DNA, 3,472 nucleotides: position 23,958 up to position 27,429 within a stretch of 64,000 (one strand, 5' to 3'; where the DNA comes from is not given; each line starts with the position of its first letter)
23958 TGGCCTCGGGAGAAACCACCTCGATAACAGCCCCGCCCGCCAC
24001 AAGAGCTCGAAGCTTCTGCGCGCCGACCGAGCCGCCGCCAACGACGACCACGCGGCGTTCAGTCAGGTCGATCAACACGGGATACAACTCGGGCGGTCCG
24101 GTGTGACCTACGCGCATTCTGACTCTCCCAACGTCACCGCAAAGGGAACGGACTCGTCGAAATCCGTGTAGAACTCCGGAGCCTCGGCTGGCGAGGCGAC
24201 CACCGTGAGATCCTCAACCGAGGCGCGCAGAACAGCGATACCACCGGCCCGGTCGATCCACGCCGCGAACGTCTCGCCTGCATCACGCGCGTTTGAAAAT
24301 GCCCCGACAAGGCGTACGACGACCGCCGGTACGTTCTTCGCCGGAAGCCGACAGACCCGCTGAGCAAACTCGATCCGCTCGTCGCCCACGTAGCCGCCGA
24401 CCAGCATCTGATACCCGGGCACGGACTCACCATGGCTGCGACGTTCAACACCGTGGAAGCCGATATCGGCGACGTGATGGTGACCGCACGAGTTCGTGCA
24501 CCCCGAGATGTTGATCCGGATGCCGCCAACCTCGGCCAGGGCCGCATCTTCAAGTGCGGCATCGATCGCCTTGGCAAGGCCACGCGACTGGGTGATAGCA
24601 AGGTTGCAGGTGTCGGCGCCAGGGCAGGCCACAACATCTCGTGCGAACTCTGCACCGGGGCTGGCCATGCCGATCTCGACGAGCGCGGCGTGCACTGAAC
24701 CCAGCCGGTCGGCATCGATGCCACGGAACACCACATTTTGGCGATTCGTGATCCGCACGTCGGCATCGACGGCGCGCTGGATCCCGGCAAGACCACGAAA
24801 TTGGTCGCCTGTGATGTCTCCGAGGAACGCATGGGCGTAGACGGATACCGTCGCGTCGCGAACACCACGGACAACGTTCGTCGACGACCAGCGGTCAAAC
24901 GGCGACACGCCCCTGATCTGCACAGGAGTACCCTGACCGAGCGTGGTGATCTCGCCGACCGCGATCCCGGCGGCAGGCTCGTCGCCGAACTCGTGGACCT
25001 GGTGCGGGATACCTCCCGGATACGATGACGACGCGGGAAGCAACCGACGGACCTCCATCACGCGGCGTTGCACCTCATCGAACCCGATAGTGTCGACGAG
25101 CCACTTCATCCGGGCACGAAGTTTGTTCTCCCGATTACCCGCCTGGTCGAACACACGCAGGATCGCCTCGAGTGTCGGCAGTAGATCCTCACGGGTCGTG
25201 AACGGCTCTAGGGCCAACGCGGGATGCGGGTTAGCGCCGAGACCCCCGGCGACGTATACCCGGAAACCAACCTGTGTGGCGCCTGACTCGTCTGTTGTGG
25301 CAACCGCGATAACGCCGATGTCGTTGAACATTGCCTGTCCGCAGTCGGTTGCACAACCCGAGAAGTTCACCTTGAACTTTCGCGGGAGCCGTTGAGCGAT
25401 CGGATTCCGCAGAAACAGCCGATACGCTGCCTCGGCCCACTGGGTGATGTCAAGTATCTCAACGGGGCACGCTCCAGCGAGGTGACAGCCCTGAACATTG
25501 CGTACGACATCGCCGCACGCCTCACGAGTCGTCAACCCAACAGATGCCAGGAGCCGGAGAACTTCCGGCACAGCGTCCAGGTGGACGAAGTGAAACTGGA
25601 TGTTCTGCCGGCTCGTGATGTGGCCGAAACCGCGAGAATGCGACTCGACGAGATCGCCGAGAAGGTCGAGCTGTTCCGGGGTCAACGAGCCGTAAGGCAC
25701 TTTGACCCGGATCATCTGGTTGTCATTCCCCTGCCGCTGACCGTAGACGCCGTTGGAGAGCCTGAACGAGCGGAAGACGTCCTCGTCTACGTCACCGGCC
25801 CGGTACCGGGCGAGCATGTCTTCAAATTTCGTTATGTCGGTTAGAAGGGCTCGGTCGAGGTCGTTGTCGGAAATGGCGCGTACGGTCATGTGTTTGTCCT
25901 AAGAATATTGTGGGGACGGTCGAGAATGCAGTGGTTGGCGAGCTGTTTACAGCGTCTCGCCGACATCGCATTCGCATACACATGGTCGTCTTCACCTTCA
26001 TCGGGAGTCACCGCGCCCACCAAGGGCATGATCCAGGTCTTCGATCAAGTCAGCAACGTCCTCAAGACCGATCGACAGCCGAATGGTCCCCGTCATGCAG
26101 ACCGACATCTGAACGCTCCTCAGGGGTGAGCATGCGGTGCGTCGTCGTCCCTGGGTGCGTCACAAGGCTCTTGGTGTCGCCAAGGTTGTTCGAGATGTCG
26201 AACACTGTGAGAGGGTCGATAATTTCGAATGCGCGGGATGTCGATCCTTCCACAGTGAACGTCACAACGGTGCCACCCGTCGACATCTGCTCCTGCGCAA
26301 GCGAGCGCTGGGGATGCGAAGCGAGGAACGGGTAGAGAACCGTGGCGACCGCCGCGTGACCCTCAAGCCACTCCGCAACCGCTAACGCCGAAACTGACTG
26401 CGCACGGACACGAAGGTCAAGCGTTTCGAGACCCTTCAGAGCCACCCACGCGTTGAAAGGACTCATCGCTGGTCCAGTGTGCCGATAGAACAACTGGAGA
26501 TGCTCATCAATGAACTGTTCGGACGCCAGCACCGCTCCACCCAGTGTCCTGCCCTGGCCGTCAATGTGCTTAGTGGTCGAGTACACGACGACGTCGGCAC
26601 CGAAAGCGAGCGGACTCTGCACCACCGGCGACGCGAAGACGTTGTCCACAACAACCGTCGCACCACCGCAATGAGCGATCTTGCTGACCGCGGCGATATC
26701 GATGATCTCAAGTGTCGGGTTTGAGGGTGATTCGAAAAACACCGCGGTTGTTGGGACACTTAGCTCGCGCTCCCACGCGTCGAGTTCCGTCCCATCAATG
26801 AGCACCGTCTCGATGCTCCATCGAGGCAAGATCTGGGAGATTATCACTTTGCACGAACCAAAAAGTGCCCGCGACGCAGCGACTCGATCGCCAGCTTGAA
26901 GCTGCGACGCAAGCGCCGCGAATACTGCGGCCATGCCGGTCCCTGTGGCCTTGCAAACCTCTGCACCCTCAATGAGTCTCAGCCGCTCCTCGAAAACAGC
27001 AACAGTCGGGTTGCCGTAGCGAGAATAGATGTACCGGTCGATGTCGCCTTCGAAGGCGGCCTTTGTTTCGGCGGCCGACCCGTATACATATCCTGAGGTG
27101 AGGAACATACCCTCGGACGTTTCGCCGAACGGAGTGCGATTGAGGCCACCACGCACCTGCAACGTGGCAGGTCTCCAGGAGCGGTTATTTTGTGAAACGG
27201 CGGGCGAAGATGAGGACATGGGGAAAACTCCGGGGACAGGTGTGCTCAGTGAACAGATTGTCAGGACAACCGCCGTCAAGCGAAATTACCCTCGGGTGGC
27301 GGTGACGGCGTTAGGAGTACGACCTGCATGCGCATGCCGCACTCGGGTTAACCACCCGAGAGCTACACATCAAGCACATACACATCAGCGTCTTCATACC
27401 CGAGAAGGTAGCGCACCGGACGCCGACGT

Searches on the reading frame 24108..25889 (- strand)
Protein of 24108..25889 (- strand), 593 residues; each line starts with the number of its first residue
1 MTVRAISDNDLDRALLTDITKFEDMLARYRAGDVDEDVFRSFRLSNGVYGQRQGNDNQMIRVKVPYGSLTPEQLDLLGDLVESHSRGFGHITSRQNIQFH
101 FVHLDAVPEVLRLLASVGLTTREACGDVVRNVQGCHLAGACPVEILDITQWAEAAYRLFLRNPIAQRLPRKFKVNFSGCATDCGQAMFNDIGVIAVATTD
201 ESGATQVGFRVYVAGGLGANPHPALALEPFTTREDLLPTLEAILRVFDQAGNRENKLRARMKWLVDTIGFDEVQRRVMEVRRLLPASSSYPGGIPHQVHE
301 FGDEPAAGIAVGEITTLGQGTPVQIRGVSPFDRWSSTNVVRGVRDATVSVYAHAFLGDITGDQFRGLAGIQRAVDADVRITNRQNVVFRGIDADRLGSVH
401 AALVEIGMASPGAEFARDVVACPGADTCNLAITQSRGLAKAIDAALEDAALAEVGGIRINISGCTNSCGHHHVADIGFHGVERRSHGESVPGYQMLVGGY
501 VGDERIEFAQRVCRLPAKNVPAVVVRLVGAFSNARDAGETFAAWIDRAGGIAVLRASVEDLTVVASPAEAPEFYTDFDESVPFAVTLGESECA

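Call 67: search_protein_families(library=ncbifam, proteins=[window:24108-25889:-], max_evalue=1e-20)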
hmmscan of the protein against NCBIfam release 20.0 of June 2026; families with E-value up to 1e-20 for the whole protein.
window:24108-25889:- (593 aa): 8 families
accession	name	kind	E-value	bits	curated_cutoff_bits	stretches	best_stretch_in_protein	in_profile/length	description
NF007126.0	PRK09567.1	equivalog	3.5e-72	243.4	523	2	36-277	97-336/595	NirA family protein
NF007125.0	PRK09566.1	equivalog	2.5e-60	204.4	594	2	47-278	55-287/513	ferredoxin--nitrite reductase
NF010029.0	PRK13504.1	equivalog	4.4e-51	173.9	457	1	365-555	381-568/575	NADPH-dependent assimilatory sulfite reductase hemoprotein subunit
TIGR02435.1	CobG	equivalog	3.1e-45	154.8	234.8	1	53-481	13-384/388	precorrin-3B synthase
TIGR02041.1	CysI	equivalog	6.4e-37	127.2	756.55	0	362-549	356-539/541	assimilatory sulfite reductase (NADPH) hemoprotein subunit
TIGR02042.1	sir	equivalog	3.3e-34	118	731.5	0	374-550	398-571/581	sulfite reductase, ferredoxin dependent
TIGR02374.1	nitri_red_nirB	equivalog_domain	4.9e-34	117.8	578.35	0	49-280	551-764/794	nitrite reductase large subunit NirB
NF011565.0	PRK14989.1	subfamily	8.7e-21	73.7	883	0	60-264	567-754/847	nitrite reductase large subunit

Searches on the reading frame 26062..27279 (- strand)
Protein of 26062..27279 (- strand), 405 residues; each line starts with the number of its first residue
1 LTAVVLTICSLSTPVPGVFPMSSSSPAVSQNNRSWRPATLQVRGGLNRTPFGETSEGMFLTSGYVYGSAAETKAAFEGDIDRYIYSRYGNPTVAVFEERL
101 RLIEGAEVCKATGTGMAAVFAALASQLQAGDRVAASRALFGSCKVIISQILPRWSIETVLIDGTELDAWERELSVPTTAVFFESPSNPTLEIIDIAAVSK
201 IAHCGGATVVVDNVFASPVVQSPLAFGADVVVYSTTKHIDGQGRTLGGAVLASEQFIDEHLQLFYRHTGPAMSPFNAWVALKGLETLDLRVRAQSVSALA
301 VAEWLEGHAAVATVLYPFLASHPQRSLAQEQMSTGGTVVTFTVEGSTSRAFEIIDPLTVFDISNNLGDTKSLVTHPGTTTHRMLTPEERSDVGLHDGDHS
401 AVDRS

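Call 67: search_protein_families(library=ncbifam, proteins=[window:26062-27279:-], max_evalue=1e-20)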
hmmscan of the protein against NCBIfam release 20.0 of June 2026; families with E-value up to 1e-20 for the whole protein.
window:26062-27279:- (405 aa): 42 families (the best 25 are shown)
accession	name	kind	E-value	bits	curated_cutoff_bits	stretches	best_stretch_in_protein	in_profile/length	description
NF005870.0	PRK07810.1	equivalog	1e-174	580.8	618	1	29-397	11-383/406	O-succinylhomoserine sulfhydrylase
TIGR01325.1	O_suc_HS_sulf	equivalog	1.6e-158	527.3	510.05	1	38-397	1-358/380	O-succinylhomoserine sulfhydrylase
NF005696.0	PRK07504.1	equivalog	1.6e-153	511.2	675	1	29-397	3-371/397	O-succinylhomoserine sulfhydrylase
NF006003.0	PRK08133.1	equivalog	1.3e-137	458.8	522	1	30-397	5-372/396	O-succinylhomoserine sulfhydrylase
TIGR01328.1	met_gam_lyase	equivalog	4.6e-93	312.2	549.7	1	50-397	18-366/391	methionine gamma-lyase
TIGR01326.1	OAH_OAS_sulfhy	subfamily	7e-86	288.5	495.1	2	38-256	3-222/418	O-acetylhomoserine aminocarboxypropyltransferase/cysteine synthase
NF004876.0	PRK06234.1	subfamily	7.5e-85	285.4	666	1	38-397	10-373/400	methionine gamma-lyase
NF005695.0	PRK07503.1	equivalog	8.5e-85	284.9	666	1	57-397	31-372/403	methionine gamma-lyase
NF006097.0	PRK08249.1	equivalog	5.3e-84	281.9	600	1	46-397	21-371/402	cystathionine gamma-synthase family protein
NF005871.0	PRK07811.1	equivalog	3.8e-80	269.4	513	1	74-382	44-352/389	cystathionine gamma-synthase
NF005263.0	PRK06767.1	equivalog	3.4e-79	266.6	617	1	52-396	22-360/392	methionine gamma-lyase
NF006096.0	PRK08248.1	equivalog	5.8e-76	255.8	726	2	30-256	2-229/431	homocysteine synthase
NF006004.0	PRK08134.1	equivalog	5.4e-73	246.1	636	2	43-256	15-229/433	O-acetylhomoserine aminocarboxypropyltransferase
NF004650.0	PRK05994.1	equivalog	1.7e-72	244.6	667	2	39-256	10-228/427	O-acetylhomoserine aminocarboxypropyltransferase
NF005872.0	PRK07812.1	equivalog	4.5e-70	236.3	703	2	29-256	9-238/439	bifunctional o-acetylhomoserine/o-acetylserine sulfhydrylase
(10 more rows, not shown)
